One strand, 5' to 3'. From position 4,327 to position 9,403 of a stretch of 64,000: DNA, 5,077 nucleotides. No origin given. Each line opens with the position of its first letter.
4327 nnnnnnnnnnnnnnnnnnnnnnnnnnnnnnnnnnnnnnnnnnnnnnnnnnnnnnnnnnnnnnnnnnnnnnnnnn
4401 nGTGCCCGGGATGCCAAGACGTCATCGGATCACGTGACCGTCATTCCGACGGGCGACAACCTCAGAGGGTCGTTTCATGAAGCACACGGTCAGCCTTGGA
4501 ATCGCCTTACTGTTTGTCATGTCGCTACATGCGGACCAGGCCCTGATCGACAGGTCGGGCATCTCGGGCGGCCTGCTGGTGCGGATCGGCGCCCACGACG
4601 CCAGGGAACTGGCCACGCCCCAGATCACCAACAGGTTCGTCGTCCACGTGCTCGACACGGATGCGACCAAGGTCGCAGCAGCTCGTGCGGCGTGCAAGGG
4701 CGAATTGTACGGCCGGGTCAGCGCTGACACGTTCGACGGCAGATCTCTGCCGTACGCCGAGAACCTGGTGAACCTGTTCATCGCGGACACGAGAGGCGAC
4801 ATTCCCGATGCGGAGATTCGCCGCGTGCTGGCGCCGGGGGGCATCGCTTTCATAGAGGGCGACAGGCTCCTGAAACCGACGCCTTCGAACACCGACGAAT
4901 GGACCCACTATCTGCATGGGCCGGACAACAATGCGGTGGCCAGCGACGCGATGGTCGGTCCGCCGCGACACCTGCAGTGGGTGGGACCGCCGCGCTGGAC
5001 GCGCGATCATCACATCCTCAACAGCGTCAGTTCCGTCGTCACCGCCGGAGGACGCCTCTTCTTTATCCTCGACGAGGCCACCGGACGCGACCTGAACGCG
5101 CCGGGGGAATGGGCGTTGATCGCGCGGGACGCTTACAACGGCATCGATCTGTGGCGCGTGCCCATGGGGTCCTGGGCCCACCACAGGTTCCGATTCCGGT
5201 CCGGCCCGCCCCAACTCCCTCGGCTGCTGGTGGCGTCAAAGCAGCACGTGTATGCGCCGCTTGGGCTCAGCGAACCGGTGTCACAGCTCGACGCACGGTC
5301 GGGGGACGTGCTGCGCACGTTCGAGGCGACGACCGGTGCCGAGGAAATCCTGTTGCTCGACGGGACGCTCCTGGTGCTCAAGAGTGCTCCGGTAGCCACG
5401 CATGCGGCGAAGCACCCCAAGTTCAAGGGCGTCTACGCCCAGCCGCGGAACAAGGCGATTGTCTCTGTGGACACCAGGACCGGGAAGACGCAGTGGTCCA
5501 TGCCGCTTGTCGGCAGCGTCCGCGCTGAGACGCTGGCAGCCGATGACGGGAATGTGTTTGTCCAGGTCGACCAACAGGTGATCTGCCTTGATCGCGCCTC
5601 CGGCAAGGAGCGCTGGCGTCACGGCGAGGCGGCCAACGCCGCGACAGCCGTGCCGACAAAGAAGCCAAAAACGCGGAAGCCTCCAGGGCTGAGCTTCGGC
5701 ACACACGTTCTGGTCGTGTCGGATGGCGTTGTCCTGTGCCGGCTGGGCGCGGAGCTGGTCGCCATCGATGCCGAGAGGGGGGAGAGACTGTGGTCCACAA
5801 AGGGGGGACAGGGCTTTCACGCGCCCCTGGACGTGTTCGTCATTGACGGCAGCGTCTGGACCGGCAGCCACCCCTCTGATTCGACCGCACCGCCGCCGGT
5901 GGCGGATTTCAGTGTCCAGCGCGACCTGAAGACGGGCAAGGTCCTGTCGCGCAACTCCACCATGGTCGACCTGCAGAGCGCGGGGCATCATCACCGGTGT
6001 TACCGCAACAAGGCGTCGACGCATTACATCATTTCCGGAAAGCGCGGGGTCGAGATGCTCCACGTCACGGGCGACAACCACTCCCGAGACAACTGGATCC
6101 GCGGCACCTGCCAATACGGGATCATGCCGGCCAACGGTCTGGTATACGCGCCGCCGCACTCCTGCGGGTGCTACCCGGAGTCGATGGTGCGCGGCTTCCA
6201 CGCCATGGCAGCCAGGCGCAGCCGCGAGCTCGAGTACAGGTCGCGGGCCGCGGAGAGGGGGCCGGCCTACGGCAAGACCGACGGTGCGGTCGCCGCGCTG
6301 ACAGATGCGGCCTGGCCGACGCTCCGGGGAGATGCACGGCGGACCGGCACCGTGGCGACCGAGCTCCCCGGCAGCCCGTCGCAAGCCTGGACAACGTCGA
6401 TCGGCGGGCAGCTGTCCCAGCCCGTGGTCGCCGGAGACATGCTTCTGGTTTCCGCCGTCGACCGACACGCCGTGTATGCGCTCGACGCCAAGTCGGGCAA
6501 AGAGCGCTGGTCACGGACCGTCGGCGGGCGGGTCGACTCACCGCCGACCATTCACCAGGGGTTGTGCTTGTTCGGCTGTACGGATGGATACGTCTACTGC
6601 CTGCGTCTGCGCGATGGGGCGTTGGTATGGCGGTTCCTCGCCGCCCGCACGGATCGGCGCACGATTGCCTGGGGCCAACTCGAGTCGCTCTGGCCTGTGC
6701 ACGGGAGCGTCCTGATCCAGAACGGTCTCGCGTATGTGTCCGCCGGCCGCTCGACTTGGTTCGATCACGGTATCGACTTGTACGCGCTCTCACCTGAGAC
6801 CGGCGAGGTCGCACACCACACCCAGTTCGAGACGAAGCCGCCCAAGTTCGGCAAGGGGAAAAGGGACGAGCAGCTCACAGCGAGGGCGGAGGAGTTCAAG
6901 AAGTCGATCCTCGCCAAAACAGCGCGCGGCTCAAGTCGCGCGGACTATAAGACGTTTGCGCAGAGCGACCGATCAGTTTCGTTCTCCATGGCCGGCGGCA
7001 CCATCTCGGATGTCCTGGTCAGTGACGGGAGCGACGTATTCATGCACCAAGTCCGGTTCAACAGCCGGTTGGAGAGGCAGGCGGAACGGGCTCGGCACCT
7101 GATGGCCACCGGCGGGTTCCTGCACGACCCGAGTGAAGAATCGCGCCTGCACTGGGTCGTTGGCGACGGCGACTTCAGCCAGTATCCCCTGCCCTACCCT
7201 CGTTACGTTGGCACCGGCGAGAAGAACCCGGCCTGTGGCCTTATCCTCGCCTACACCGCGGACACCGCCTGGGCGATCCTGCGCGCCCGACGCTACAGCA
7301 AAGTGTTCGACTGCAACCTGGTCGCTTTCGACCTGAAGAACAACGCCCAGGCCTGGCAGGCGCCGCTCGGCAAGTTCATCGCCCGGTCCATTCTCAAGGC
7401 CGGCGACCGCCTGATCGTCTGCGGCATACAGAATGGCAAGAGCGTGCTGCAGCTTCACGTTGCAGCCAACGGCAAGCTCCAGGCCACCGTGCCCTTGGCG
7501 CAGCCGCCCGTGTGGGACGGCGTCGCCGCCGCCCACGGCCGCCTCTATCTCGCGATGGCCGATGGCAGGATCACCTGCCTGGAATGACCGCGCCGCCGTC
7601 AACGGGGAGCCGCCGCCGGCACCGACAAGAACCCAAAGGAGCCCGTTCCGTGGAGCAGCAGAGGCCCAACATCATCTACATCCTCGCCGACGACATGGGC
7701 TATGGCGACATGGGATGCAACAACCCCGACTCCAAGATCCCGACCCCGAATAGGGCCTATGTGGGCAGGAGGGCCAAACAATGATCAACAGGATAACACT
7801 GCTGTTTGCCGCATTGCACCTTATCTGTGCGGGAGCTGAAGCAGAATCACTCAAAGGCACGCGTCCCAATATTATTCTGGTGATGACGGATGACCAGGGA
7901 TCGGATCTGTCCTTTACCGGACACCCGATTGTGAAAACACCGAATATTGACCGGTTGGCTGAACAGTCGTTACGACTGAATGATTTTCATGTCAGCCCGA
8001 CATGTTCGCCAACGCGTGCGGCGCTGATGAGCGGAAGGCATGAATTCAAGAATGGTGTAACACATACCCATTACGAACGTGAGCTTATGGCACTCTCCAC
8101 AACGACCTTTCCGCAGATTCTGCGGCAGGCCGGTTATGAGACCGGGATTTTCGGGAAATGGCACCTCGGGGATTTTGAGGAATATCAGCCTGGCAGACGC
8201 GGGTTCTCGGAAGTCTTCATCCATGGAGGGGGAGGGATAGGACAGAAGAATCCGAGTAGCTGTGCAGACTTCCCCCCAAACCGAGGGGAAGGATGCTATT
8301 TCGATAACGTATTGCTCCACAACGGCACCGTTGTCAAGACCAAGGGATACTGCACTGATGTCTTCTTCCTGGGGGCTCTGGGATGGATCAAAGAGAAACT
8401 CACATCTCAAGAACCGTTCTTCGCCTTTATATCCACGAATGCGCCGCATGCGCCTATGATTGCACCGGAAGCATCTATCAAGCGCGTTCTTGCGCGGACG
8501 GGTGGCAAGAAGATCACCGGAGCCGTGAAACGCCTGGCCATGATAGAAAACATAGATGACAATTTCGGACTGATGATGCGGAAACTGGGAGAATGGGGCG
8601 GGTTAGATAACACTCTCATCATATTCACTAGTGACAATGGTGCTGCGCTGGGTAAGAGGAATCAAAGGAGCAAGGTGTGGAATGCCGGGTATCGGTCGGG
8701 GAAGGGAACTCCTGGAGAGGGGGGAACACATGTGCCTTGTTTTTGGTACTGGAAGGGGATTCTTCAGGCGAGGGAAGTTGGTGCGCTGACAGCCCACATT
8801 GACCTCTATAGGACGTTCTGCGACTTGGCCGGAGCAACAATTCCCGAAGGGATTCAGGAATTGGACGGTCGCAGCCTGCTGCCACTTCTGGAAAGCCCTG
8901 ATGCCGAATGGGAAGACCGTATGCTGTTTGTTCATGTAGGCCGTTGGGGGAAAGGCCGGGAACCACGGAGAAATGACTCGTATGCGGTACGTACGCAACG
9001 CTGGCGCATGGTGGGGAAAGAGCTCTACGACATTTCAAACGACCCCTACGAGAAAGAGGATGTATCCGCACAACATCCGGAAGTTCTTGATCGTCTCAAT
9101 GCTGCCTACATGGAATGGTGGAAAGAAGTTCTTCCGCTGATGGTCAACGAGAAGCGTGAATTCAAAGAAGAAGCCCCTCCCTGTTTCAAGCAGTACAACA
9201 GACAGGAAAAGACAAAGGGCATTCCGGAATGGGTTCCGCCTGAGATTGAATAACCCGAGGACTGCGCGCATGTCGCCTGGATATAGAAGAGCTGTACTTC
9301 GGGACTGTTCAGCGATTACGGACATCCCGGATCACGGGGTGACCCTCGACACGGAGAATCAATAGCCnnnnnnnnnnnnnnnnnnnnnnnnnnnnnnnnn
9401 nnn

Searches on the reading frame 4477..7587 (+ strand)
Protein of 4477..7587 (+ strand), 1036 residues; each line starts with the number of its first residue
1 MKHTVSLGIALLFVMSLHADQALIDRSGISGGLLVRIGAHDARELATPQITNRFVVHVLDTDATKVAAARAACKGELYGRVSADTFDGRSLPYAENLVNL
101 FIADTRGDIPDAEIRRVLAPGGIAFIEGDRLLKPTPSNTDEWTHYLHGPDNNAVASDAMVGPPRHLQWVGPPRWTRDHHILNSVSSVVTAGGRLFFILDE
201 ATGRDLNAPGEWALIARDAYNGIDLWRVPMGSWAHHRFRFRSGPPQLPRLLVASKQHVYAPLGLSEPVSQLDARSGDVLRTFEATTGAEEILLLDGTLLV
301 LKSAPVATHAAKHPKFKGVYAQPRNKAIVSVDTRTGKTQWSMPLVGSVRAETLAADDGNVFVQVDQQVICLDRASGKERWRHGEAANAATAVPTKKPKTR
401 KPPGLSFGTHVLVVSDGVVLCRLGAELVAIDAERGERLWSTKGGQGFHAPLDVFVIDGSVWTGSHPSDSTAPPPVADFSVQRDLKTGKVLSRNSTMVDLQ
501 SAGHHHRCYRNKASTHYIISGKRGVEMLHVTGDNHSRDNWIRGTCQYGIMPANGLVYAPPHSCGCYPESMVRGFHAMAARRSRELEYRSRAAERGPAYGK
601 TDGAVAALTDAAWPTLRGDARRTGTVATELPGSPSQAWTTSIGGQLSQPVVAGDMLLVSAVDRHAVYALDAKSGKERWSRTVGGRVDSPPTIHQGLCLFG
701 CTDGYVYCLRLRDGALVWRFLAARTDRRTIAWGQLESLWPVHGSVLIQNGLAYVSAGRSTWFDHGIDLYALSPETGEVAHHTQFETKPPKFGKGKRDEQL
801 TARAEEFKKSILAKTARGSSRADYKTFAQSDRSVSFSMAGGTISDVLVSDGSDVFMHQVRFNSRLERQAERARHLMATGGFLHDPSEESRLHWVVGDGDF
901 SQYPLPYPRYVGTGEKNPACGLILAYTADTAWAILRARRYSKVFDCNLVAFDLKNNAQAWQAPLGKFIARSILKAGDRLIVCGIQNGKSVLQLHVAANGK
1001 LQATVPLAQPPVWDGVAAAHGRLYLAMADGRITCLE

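Call 3: search_protein_families(library=pfam, proteins=[window:4477-7587:+], max_evalue=0.1)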
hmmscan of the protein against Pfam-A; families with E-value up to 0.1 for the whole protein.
window:4477-7587:+ (1036 aa): 3 families
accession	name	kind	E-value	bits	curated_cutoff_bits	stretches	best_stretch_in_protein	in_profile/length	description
PF13360.13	PQQ_2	-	6.8e-30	104.9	27.6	2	635-790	14-151/233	Outer membrane protein assembly factor BamB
PF13570.13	Beta-prop_ACSF4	-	1.4e-21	77.7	133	2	663-721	28-88/329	Beta-alanine-activating enzyme, beta-propeller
PF01011.28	PQQ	-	1.8e-12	47.2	26.7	2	646-683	50-86/595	Glucose/ethanol/alcohol dehydrogenase, beta-propeller domain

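Call 4: search_protein_families(library=ncbifam, proteins=[window:4477-7587:+], max_evalue=0.1)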
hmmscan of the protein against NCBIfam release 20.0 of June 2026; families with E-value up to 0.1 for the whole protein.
window:4477-7587:+ (1036 aa): 9 families
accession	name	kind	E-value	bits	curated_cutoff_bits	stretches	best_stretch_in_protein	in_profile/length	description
TIGR03300.1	assembly_YfgL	equivalog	1.9e-22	79.5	285.2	2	621-720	72-171/377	outer membrane protein assembly factor BamB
NF008351.0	PRK11138.1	equivalog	1.7e-14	53.1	423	2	664-720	130-186/394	outer membrane protein assembly factor BamB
NF053615.1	SerThrKinAfsKStmc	equivalog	3.3e-14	52.5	1300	2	318-440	576-689/809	protein serine/threonine kinase AfsK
NF041516.1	PA2928_fam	subfamily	1.1e-12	48.1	70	1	328-396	71-141/376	PA2928 family protein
TIGR04528.1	acido_non_PQQ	subfamily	7.6e-12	44.7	650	2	324-390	399-467/493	acido-empty-quinoprotein group A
TIGR03075.1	PQQ_enz_alc_DH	subfamily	1.4e-10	40.4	480.05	1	637-719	50-145/530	PQQ-dependent dehydrogenase, methanol/ethanol family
NF040673.1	PLuB_PQQ_rpt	exception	5.4e-05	22.3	250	0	653-692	299-335/395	PLuB system PQQ-binding repeat protein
TIGR03074.1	PQQ_membr_DH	subfamily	0.00046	18.1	832.65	0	649-682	209-241/783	membrane-bound PQQ-dependent dehydrogenase, glucose/quinate/shikimate family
NF050114.1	Rv3212_fam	equivalog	0.0025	17.1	150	0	625-679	45-96/393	Rv3212 family protein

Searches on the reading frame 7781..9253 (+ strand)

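Call 15: search_protein_families(library=pfam, proteins=[window:7781-9253:+], max_evalue=0.001)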
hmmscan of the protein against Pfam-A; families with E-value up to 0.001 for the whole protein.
window:7781-9253:+ (490 aa): 2 families
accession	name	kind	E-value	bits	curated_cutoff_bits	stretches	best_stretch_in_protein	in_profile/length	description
PF00884.28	Sulfatase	-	2.6e-53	181.7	25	1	29-352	1-301/301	Sulfatase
PF16347.10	SGSH_C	-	3.1e-09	37.6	29.3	1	323-431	24-134/154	N-sulphoglucosamine sulphohydrolase, C-terminal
